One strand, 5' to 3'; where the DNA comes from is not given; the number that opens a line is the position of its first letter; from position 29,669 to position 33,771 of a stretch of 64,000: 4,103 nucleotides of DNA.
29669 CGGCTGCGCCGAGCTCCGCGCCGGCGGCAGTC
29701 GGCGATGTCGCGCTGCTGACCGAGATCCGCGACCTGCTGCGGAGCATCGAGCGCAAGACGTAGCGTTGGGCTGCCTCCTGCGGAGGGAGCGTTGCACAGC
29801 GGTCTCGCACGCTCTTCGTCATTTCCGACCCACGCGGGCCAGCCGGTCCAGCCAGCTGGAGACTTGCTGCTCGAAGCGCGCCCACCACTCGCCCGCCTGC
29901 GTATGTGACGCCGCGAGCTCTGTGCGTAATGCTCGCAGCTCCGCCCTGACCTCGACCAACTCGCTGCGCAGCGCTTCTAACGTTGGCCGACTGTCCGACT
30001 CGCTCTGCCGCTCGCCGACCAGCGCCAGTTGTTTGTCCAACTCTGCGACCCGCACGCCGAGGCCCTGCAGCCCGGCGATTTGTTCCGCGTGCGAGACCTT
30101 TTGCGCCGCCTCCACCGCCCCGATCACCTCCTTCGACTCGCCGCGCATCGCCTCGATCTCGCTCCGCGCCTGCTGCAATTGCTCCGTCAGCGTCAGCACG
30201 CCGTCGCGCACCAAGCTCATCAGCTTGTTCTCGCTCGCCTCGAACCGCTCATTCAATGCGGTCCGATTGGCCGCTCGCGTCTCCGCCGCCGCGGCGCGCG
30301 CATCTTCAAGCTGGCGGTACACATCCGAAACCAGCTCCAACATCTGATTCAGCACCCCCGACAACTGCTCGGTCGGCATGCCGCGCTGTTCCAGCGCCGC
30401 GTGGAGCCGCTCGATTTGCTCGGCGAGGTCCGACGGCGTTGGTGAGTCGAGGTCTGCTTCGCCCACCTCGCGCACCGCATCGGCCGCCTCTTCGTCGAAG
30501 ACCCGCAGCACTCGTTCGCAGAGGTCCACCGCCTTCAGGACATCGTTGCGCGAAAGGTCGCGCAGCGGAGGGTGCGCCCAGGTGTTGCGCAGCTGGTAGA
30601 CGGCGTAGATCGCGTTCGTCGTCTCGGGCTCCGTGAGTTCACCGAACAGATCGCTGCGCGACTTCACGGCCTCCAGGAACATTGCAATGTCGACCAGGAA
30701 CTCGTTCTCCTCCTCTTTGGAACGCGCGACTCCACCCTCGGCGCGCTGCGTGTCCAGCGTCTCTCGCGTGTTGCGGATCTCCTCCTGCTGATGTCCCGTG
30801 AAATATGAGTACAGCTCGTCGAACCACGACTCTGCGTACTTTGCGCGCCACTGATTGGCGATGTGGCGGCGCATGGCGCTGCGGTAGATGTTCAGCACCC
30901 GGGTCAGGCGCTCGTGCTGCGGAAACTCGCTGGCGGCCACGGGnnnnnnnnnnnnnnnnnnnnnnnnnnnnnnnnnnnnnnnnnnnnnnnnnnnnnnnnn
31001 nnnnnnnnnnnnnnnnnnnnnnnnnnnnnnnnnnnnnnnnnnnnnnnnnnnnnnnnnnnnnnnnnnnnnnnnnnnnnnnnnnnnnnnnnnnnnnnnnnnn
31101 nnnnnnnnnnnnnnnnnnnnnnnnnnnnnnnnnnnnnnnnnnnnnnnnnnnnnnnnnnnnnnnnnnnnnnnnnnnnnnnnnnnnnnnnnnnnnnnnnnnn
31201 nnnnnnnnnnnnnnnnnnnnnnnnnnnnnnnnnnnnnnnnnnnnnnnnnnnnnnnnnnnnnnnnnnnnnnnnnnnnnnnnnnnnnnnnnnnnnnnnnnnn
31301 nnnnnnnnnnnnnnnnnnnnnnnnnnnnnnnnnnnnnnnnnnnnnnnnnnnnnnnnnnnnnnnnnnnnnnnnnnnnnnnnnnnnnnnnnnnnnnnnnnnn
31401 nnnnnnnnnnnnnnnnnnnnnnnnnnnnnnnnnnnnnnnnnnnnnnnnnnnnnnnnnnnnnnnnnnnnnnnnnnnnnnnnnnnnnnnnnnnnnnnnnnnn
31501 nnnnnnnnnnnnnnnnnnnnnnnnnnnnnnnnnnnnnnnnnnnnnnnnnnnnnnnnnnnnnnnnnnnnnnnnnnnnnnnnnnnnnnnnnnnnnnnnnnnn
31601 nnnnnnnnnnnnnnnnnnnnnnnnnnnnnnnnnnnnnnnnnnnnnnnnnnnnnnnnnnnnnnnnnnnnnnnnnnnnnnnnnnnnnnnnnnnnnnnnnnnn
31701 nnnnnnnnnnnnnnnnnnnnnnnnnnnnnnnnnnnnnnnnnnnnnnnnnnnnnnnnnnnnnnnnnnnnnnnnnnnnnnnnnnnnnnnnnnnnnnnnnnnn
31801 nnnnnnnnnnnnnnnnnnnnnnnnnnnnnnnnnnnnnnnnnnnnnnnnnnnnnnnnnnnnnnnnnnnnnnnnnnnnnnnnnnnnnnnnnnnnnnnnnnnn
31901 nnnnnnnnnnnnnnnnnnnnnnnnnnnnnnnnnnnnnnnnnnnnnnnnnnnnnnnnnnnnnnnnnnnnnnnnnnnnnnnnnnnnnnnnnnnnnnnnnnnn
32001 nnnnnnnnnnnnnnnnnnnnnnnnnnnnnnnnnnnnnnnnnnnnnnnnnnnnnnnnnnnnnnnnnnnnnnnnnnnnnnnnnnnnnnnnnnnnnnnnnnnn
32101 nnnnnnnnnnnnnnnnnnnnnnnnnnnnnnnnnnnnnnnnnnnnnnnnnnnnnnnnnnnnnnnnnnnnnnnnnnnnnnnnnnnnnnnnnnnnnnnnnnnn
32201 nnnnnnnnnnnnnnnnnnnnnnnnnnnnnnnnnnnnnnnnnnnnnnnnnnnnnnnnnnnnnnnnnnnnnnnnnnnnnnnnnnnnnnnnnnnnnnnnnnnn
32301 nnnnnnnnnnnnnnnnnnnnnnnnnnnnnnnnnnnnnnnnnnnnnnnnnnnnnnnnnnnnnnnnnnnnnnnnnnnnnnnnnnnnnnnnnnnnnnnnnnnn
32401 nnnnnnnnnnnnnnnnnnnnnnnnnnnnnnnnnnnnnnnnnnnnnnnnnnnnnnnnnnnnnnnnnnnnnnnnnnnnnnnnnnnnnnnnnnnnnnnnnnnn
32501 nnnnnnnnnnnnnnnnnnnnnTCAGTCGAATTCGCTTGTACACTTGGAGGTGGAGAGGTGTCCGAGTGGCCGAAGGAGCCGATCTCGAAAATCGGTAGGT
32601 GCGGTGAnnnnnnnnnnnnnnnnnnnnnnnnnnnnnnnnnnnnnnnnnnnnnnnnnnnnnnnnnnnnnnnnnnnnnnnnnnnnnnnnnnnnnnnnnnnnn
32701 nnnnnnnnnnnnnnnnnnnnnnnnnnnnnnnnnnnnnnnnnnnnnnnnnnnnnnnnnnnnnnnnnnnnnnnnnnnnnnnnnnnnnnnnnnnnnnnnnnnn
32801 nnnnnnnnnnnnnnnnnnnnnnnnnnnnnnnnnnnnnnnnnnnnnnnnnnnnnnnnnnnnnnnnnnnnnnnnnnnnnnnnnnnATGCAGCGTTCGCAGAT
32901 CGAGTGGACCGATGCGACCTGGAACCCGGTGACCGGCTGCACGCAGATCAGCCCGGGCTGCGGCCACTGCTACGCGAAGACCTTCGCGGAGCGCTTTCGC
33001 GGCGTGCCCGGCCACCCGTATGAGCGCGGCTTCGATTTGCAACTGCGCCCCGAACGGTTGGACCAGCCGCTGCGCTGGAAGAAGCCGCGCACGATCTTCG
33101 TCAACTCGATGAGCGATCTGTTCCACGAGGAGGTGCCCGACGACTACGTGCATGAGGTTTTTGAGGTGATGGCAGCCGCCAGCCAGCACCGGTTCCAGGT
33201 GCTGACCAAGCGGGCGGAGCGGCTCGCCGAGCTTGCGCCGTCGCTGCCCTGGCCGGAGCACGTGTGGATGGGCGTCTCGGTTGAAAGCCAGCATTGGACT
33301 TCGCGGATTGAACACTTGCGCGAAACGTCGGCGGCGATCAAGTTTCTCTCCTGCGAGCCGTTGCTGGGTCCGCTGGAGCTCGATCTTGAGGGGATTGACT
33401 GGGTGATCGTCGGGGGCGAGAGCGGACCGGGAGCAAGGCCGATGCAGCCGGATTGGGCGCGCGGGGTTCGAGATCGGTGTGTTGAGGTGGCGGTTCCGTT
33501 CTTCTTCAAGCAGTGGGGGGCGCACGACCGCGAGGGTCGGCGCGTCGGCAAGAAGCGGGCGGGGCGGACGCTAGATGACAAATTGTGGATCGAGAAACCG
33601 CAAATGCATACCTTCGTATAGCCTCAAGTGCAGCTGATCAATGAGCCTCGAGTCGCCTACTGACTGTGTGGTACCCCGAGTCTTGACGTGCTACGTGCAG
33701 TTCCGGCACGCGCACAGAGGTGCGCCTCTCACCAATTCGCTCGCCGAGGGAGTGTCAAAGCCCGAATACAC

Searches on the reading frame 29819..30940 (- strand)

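Call 4: search_protein_families(library=pfam, proteins=[window:29819-30940:-], max_evalue=0.01)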
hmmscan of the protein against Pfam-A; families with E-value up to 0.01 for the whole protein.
window:29819-30940:- (373 aa): 2 families
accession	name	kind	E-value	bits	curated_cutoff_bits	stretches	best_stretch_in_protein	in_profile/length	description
PF18731.6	HEPN_Swt1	-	6.6e-06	26.8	27.5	1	14-147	1-113/115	Swt1-like HEPN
PF07200.18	Mod_r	-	0.0034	17.8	30.1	0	316-359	51-94/146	Modifier of rudimentary (Mod(r)) protein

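Call 5: search_protein_families(library=padloc, proteins=[window:29819-30940:-], max_evalue=0.01)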
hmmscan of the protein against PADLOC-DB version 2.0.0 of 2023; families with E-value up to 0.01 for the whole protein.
window:29819-30940:- (373 aa): 4 families
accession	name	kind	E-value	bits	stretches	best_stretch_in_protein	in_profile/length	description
PDLC03863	LmuB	-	0.00035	17.4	1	150-242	213-297/610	-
PDLC00605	ZorA1|ZorA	-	0.00038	16.9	1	173-361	444-627/700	MotA/ExbB/TolQ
PDLC00598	ZorA1|ZorA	-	0.001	15.6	1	175-279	397-500/663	MotA/ExbB/TolQ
PDLC00637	ZorA2|ZorA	-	0.0037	14.1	1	154-303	246-396/420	MotA/ExbB/TolQ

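Call 7: search_protein_families(library=ncbifam, proteins=[window:29819-30940:-], max_evalue=0.01)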
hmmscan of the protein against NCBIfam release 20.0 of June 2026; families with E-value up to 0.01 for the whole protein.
window:29819-30940:- (373 aa): 1 family
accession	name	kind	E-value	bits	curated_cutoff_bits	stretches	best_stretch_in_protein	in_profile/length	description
NF053525.1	thylo_ssr2422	subfamily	0.0053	17.2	38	0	313-368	3-60/77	ssr2422 family thylakoid membrane protein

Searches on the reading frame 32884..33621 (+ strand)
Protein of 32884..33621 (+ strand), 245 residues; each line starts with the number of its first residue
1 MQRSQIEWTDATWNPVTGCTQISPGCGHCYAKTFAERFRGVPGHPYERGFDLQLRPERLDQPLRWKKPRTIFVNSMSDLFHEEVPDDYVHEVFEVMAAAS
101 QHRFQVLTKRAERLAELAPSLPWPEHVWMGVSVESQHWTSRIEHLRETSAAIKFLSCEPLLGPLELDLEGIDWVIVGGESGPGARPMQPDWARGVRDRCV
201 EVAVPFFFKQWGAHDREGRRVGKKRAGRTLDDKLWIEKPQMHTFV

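Call 4: search_protein_families(library=pfam, proteins=[window:32884-33621:+], max_evalue=0.01)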
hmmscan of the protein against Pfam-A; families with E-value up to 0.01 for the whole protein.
window:32884-33621:+ (245 aa): 2 families
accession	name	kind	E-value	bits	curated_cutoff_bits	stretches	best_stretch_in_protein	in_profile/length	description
PF07505.17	DUF5131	-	9.7e-106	353.1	28.9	1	4-239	2-243/243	Protein of unknown function (DUF5131)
PF17338.8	GP88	-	0.0024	18.2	24.4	1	19-148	38-177/230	Gene product 88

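Call 5: search_protein_families(library=padloc, proteins=[window:32884-33621:+], max_evalue=0.01)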
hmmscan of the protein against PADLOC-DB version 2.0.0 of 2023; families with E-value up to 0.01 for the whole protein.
window:32884-33621:+ (245 aa): 2 families
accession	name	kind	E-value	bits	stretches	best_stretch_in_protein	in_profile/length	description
PDLC04639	PDC-M41B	-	7.9e-108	357.4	1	1-242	1-236/241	-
PDLC04569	PDC-M30B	-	5.4e-104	345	1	1-242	1-236/241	-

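Call 7: search_protein_families(library=ncbifam, proteins=[window:32884-33621:+], max_evalue=0.01)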
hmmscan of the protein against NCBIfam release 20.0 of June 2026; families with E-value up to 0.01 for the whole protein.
window:32884-33621:+ (245 aa): 1 family
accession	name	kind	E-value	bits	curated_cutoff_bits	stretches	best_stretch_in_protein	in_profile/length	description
TIGR04471.1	rSAM_mob_pairA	equivalog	2.4e-23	82.8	355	1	14-210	11-196/220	radical SAM mobile pair protein A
